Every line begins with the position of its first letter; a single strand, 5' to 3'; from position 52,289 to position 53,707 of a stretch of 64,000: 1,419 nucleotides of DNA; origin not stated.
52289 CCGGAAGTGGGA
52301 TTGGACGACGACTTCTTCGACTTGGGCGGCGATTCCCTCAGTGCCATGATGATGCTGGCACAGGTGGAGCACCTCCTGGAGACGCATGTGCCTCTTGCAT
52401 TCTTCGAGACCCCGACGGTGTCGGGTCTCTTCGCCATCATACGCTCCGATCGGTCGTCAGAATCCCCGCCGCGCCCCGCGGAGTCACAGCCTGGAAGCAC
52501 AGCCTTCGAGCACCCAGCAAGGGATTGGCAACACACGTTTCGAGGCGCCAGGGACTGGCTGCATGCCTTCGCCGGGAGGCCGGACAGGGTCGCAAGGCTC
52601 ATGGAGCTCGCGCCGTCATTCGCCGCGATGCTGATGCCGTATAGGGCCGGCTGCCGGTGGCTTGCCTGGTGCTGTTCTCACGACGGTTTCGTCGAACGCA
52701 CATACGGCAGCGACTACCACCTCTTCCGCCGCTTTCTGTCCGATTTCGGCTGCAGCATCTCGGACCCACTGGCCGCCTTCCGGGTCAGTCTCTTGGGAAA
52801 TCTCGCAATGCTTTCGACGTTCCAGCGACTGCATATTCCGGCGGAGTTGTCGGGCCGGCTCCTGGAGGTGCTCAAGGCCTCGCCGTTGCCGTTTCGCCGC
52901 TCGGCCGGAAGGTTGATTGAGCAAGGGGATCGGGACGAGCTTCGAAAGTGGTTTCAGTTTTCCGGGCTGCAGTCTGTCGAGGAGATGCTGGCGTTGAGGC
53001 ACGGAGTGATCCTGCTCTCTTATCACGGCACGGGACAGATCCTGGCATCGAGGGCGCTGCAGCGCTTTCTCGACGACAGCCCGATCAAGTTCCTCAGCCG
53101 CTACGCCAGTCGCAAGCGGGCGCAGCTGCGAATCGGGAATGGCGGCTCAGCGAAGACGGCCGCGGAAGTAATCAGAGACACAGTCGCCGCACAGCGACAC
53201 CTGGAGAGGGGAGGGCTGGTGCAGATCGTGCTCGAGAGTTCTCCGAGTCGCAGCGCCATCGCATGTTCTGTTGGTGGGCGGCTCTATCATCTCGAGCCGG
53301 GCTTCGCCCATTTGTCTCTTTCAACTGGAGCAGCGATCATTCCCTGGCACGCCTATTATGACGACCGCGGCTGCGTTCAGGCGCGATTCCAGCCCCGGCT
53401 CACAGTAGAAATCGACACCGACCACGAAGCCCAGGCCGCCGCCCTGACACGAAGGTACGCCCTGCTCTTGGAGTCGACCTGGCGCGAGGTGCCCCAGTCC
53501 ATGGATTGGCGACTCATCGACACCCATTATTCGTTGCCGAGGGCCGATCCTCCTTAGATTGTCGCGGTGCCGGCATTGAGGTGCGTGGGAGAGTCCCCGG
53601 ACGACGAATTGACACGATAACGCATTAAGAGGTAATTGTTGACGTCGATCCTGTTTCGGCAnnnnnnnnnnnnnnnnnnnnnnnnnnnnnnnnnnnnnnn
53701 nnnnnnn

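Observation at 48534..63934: Condensation-domain-free NRPS-like cluster with LpxL-type acyltransferase, YhhN lipid hydrolase-like protein and B12-radical SAM: candidate undescribed aminolipid or lipo-amino-acid pathway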

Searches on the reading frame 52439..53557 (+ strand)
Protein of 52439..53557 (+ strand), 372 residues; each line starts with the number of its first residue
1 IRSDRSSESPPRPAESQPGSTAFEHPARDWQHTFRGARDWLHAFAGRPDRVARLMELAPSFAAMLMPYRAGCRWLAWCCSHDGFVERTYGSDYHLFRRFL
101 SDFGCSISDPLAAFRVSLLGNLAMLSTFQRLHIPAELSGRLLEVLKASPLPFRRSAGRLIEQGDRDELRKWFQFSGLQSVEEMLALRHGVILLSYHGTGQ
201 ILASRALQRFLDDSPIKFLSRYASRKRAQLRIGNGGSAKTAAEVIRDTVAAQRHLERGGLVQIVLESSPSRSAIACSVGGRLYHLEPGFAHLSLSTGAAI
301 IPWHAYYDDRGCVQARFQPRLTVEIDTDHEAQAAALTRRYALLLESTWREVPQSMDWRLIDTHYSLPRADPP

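Call 12: search_protein_families(library=ncbifam, proteins=[window:52439-53557:+], max_evalue=10)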
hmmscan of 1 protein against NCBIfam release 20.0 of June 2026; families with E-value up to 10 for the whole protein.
window:52439-53557:+ (372 aa): 3 families
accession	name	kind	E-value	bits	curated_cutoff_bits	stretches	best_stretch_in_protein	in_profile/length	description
NF005919.0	PRK07920.1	equivalog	1.3e-06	27.7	209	1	252-362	187-291/311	phosphatidylinositol mannoside acyltransferase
NF006270.0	PRK08419.1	equivalog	0.0035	16.7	248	1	288-357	214-283/298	lipid A biosynthesis lauroyl acyltransferase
TIGR02207.1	lipid_A_htrB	subfamily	0.24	10.7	297.8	1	166-207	98-139/303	LpxL/LpxP family Kdo(2)-lipid IV(A) lauroyl/palmitoleoyl acyltransferase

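Call 19: find_related_loci(query=A2, collection=genome_contigs, flank=10000)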
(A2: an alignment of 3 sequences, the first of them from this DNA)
Query A2 (368 aa) in genome_contigs; peptide patterns used: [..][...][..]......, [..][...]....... (x = any residue, [..] = any of these).
42 stretches matched a pattern; 1 encode a relative of the query (tblastn E <= 1e-3); 1 distinct loci.
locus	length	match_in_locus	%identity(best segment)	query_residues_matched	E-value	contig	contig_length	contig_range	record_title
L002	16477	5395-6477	70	8-365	3e-163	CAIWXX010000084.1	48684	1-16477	MAG: uncultured Acidobacteria bacterium isolate AlinenSediments_bin-3382 genome assembly, contig: bin-3382:084/183, whol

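Call 27: search_protein_representatives(protein=window:52451-53557:+)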
Query: 368 residues. Proteins with E-value up to 0.001 (for the whole library): 372; up to 1e-10: 114; up to 1e-30: 10. The best 150 are listed.
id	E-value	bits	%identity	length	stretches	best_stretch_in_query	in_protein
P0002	1.0e-99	350.6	51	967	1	28-365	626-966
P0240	4.9e-40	154.2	32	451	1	54-366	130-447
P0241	1.1e-37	146.4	30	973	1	42-365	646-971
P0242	3.9e-36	141.4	29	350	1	51-366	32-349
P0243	5.7e-35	137.6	30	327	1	49-366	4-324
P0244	4.5e-34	134.6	31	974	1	60-366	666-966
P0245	5.4e-33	131.1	30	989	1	45-366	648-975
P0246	1.4e-32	129.7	31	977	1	40-363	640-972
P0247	1.7e-32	129.4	30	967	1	35-363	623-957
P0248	2.8e-32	128.7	33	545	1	60-364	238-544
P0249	3.6e-30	121.7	33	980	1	46-360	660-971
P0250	8.2e-30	120.6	34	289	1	85-363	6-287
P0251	1.2e-29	120.1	33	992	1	55-355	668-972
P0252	2.4e-29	119.0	31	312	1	60-360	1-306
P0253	2.1e-28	115.9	29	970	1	50-363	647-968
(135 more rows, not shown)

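Call 31: find_homologous_proteins(query=A3, max_evalue=0.00001)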
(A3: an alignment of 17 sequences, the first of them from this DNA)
Query A3 (17 sequences) (328 aa, profile of the alignment): 3 proteins with E <= 0.00001 among 8000 candidates.
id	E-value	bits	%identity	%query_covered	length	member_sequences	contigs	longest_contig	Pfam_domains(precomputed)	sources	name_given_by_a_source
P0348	6.6e-51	191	28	85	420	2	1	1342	PF00550.32,PF03279.19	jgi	-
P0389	4.2e-8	51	28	21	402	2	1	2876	PF03279.19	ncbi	-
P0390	2.4e-7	48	31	21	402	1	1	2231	PF03279.19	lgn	-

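Call 32: find_encoding_contigs(protein=P0241, flank=10000, max_places=3)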
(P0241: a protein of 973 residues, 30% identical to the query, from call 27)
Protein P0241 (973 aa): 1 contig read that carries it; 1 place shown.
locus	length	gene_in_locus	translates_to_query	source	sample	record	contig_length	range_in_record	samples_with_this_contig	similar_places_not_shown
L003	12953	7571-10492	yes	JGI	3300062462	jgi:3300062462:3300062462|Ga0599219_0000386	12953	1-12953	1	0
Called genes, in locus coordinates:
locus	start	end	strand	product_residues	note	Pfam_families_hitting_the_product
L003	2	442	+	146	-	?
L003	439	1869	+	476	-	PF00535:Glycos_transf_2, PF10111:Glyco_tranf_2_2, PF13641:Glyco_tranf_2_3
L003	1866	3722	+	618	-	PF00664:ABC_membrane (weak), PF00005:ABC_tran, PF02463:SMC_N (faint), PF13304:AAA_21 (weak)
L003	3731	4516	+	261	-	PF00685:Sulfotransfer_1 (weak), PF13469:Sulfotransfer_3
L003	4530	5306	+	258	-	PF00685:Sulfotransfer_1 (weak), PF13469:Sulfotransfer_3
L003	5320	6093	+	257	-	PF00685:Sulfotransfer_1, PF13469:Sulfotransfer_3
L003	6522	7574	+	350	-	PF13379:NMT1_2, PF09084:NMT1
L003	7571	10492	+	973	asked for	PF00501:AMP-binding, PF13193:AMP-binding_C, PF00550:PP-binding, PF03279:Lip_A_acyltrans (weak)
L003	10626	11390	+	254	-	PF03215:Rad17 (faint), PF00005:ABC_tran, PF13304:AAA_21 (faint)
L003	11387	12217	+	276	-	PF00528:BPD_transp_1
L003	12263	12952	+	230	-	?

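Call 34: find_encoding_contigs(protein=P0245, flank=10000, max_places=2)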
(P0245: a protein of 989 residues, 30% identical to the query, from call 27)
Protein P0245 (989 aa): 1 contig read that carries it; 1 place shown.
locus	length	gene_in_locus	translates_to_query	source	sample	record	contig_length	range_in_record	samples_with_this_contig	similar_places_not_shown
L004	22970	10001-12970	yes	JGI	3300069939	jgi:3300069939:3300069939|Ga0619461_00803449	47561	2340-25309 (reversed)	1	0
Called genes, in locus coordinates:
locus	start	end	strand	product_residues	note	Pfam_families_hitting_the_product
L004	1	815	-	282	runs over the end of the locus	PF01061:ABC2_membrane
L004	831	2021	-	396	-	PF13439:Glyco_transf_4, PF13579:Glyco_trans_4_4, PF00534:Glycos_transf_1 (weak), PF13692:Glyco_trans_1_4, PF13524:Glyco_trans_1_2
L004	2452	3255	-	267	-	-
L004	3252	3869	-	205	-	PF04542:Sigma70_r2, PF08281:Sigma70_r4_2, PF04545:Sigma70_r4 (weak)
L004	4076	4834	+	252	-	PF20772:TACO1_YebC_N, PF01709:Transcrip_reg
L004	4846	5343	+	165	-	PF02075:RuvC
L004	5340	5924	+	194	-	PF01330:RuvA_N, PF12826:HHH_2 (faint), PF00633:HHH (faint), PF01367:5_3_exonuc (faint), PF14520:HHH_5, PF21176:RecR_HhH (faint), PF07499:RuvA_C (weak)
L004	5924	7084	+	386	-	PF20706:GT4-conflict, PF00534:Glycos_transf_1, PF13692:Glyco_trans_1_4, PF13524:Glyco_trans_1_2 (weak)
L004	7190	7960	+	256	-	PF00005:ABC_tran, PF13304:AAA_21 (faint)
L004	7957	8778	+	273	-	PF00528:BPD_transp_1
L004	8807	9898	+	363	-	PF13379:NMT1_2, PF09084:NMT1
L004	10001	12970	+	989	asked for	PF00501:AMP-binding, PF13193:AMP-binding_C, PF00550:PP-binding, PF03279:Lip_A_acyltrans (faint)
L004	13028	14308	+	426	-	PF04932:Wzy_C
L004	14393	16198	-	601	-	PF00664:ABC_membrane, PF00005:ABC_tran, PF02463:SMC_N (faint)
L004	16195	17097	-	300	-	PF00685:Sulfotransfer_1, PF13469:Sulfotransfer_3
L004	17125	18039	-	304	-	PF00685:Sulfotransfer_1, PF13469:Sulfotransfer_3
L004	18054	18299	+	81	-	-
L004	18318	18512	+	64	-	-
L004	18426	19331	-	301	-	PF00685:Sulfotransfer_1, PF13469:Sulfotransfer_3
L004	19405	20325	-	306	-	PF00685:Sulfotransfer_1, PF13469:Sulfotransfer_3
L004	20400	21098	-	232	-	PF13641:Glyco_tranf_2_3, PF00535:Glycos_transf_2, PF10111:Glyco_tranf_2_2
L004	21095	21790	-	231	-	PF00535:Glycos_transf_2, PF10111:Glyco_tranf_2_2, PF13641:Glyco_tranf_2_3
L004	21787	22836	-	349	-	PF27840:ScmC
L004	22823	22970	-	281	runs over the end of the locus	PF04321:RmlD_sub_bind (weak), PF01370:Epimerase, PF02719:Polysacc_synt_2 (faint), PF16363:GDP_Man_Dehyd, PF07993:NAD_binding_4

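Call 35: find_encoding_contigs(protein=P0247, flank=10000, max_places=2)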
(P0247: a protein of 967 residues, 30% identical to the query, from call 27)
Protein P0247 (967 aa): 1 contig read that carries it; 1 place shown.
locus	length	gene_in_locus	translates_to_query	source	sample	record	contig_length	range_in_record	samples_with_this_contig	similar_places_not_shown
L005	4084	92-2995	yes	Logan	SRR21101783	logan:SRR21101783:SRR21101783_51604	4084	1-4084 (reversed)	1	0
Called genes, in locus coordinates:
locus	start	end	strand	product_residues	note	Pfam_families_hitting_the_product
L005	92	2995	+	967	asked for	PF00501:AMP-binding, PF13193:AMP-binding_C, PF00550:PP-binding, PF03279:Lip_A_acyltrans (faint)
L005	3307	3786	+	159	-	PF01967:MoaC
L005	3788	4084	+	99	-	?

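Call 36: find_encoding_contigs(protein=P0249, flank=10000, max_places=2)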
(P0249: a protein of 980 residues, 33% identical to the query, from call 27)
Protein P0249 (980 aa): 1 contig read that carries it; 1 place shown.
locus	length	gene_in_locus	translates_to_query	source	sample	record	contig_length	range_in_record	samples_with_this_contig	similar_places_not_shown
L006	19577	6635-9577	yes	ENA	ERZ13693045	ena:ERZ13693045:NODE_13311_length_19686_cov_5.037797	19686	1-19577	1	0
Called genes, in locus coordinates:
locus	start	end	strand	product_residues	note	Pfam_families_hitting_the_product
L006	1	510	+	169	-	?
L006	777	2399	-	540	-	PF01019:G_glu_transpept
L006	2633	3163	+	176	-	-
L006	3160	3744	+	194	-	PF02627:CMD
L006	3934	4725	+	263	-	PF03215:Rad17 (faint), PF00005:ABC_tran, PF13304:AAA_21 (faint)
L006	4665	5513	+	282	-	PF00528:BPD_transp_1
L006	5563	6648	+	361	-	PF13379:NMT1_2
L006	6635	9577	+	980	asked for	PF00501:AMP-binding, PF13193:AMP-binding_C (weak), PF00550:PP-binding, PF03279:Lip_A_acyltrans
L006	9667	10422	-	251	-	PF06153:CdAMP_rec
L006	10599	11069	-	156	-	PF01475:FUR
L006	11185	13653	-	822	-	PF00122:E1-E2_ATPase, PF00702:Hydrolase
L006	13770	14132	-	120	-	PF12840:HTH_20 (weak), PF01022:HTH_5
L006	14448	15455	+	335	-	PF00296:Bac_luciferase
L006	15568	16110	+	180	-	PF14196:ATC_hydrolase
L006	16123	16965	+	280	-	PF07920:DUF1684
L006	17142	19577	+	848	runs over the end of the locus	?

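Call 40: find_related_loci(query=A2, collection=metagenome_contigs, flank=10000)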
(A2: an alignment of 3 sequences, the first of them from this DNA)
Query A2 (368 aa) in metagenome_contigs; peptide patterns used: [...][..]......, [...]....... (x = any residue, [..] = any of these).
336 stretches matched a pattern, but none encodes a relative of the query by tblastn (E <= 1e-3).

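Call 47: predict_structure(alignment_id=A3)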
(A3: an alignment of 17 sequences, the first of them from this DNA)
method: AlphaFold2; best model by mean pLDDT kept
length: 328 residues; sequences in the alignment: 17
mean_pLDDT: 88.7   pTM: 0.87
mean pLDDT of the five models: 88.7, 88.0, 87.9, 87.3, 87.3
residues with pLDDT >= 90: 231; 70-90: 71; 50-70: 18; < 50: 8
segments of 3 or more residues with pLDDT < 50: 1-3, 91-93
pLDDT, mean of each block of 10 residues (from residue 1): 62 92 98 95 92 92 93 96 75 71 95 95 96 95 95 87 90 85 71 68 93 94 80 92 94 96 96 92 90 94 92 89 81
secondary structure, 60 per line:
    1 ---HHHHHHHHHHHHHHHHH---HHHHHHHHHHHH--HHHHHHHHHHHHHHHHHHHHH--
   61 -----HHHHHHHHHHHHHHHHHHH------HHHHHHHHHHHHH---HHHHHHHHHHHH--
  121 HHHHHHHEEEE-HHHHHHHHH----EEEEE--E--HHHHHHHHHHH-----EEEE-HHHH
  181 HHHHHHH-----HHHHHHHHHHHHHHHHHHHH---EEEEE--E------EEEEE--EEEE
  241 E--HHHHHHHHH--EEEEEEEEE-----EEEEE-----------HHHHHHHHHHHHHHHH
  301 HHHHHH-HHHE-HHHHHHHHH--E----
elements in order: H4-20 H24-35 H38-58 H66-84 H91-103 H107-118 H121-127 E128-131 H133-141 E146-150 H156-166 E172-175 H177-187 H193-212 E216-220 E230-234 E237-241 H244-252 E255-263 E269-273 H285-306 H313-321

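Call 51: fold_search(model_id=the predicted structure, library=pdb)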
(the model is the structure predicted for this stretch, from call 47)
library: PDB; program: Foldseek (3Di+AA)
matches with E <= 10: 672; with E <= 0.001: 14
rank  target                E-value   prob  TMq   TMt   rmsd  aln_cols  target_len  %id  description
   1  5oce_B                1.4e-09  1.00  0.51  0.64   6.6       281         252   17  THE MOLECULAR MECHANISM OF SUBSTRATE RECOGNITION AND CATALYSIS OF THE MEMBRANE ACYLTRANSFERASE PatA -- Complex of PatA (released 2017-12-27)
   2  5f2z_D                1.5e-09  1.00  0.50  0.62   6.1       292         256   17  Crystal structure of membrane associated PatA from Mycobacterium smegmatis in complex with palmitate - P21 space group (released 2016-03-09)
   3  5f2z_B                3.1e-09  1.00  0.47  0.59   6.4       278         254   19  Crystal structure of membrane associated PatA from Mycobacterium smegmatis in complex with palmitate - P21 space group (released 2016-03-09)
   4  5oce_A                3.6e-09  1.00  0.49  0.62   5.9       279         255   18  THE MOLECULAR MECHANISM OF SUBSTRATE RECOGNITION AND CATALYSIS OF THE MEMBRANE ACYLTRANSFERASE PatA -- Complex of PatA (released 2017-12-27)
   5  5f2z_A                4.4e-09  1.00  0.51  0.64   6.3       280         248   18  Crystal structure of membrane associated PatA from Mycobacterium smegmatis in complex with palmitate - P21 space group (released 2016-03-09)
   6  5f2t_A                5.2e-09  1.00  0.51  0.65   5.9       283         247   18  Crystal structure of membrane associated PatA from Mycobacterium smegmatis in complex with palmitate - C 2 space group (released 2016-03-09)
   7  5f2z_C                5.5e-09  1.00  0.48  0.61   6.2       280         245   18  Crystal structure of membrane associated PatA from Mycobacterium smegmatis in complex with palmitate - P21 space group (released 2016-03-09)
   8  5f34_A                7.4e-09  1.00  0.46  0.58   6.4       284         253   19  Crystal structure of membrane associated PatA from Mycobacterium smegmatis in complex with S-hexadecyl Coenzyme A - P2 (released 2016-03-09)
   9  5f34_C                9.6e-09  1.00  0.50  0.63   6.1       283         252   18  Crystal structure of membrane associated PatA from Mycobacterium smegmatis in complex with S-hexadecyl Coenzyme A - P2 (released 2016-03-09)
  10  7ojt_A                1.3e-08  1.00  0.51  0.65   5.7       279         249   18  Crystal structure of unliganded PatA, a membrane associated acyltransferase from Mycobacterium smegmatis (released 2021-10-27)
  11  5f2t_B                1.3e-08  1.00  0.51  0.62   6.1       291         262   18  Crystal structure of membrane associated PatA from Mycobacterium smegmatis in complex with palmitate - C 2 space group (released 2016-03-09)
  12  5f31                  3.6e-08  1.00  0.48  0.59   6.3       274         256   18  Crystal structure of membrane associated PatA from Mycobacterium smegmatis in complex with palmitate - P 42 21 2 space g (released 2016-03-09)
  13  5knk                  5.2e-07  1.00  0.49  0.49   7.0       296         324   11  Lipid A secondary acyltransferase LpxM from Acinetobacter baumannii with catalytic residue substitution (E127A) (released 2016-09-28)
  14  5kn7                  1.1e-06  1.00  0.43  0.44  11.8       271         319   14  Lipid A secondary acyltransferase LpxM from Acinetobacter baumannii (released 2016-09-28)
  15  1k30                  5.5e-03  0.98  0.34  0.31  11.4       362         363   14  Crystal Structure Analysis of Squash (Cucurbita moschata) glycerol-3-phosphate (1)-acyltransferase (released 2001-10-31)
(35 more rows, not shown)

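Call 52: search_solved_structures(query=A3, max_evalue=1, show_alignments=3)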
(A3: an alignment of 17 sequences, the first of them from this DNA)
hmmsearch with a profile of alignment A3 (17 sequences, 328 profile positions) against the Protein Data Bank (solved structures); distinct sequences matched with E-value up to 1: 8.
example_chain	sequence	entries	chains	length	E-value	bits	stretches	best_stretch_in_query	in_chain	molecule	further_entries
5oce_A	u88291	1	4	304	2.2e-05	26.7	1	236-301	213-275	Phosphatidylinositol mannoside acyltransferase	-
5f2t_A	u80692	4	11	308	2.3e-05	26.6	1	236-301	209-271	Phosphatidylinositol mannoside acyltransferase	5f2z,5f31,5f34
7ojt_A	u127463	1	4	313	2.4e-05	26.6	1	236-301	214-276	Phosphatidylinositol mannoside acyltransferase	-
5kn7_B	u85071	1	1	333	0.23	13.5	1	117-231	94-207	Lipid A biosynthesis lauroyl acyltransferase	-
5knk_B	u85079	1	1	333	0.29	13.2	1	117-231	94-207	Lipid A biosynthesis lauroyl acyltransferase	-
3r45_C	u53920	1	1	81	0.34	13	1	90-119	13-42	Holliday junction recognition protein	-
6gap_A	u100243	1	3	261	0.38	12.8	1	197-294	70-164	Outer capsid protein sigma-1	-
6d13_B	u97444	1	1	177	0.45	12.6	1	26-70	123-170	RNA pyrophosphohydrolase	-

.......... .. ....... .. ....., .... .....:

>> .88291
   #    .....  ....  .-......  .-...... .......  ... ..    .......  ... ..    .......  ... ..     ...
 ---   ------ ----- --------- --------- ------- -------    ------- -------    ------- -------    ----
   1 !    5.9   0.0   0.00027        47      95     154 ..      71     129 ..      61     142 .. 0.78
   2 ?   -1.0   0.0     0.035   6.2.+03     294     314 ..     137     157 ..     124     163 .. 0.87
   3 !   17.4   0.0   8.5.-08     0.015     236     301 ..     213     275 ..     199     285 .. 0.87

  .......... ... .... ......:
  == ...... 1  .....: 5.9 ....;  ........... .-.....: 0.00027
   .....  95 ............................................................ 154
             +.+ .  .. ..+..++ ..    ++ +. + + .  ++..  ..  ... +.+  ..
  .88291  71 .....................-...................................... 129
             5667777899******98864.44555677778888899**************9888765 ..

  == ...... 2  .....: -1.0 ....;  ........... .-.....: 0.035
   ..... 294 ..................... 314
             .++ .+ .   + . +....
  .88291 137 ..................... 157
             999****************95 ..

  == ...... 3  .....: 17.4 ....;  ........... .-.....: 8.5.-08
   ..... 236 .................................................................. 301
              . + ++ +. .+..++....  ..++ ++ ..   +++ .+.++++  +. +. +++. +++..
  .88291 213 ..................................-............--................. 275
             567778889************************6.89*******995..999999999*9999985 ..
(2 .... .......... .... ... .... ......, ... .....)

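Call 63: search_dna_similar(query=window:52451-53557:+, collection=plasmids, mode=protein, max_evalue=0.001, max_rows=15)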
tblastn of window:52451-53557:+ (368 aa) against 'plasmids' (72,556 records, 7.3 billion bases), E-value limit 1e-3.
No match.
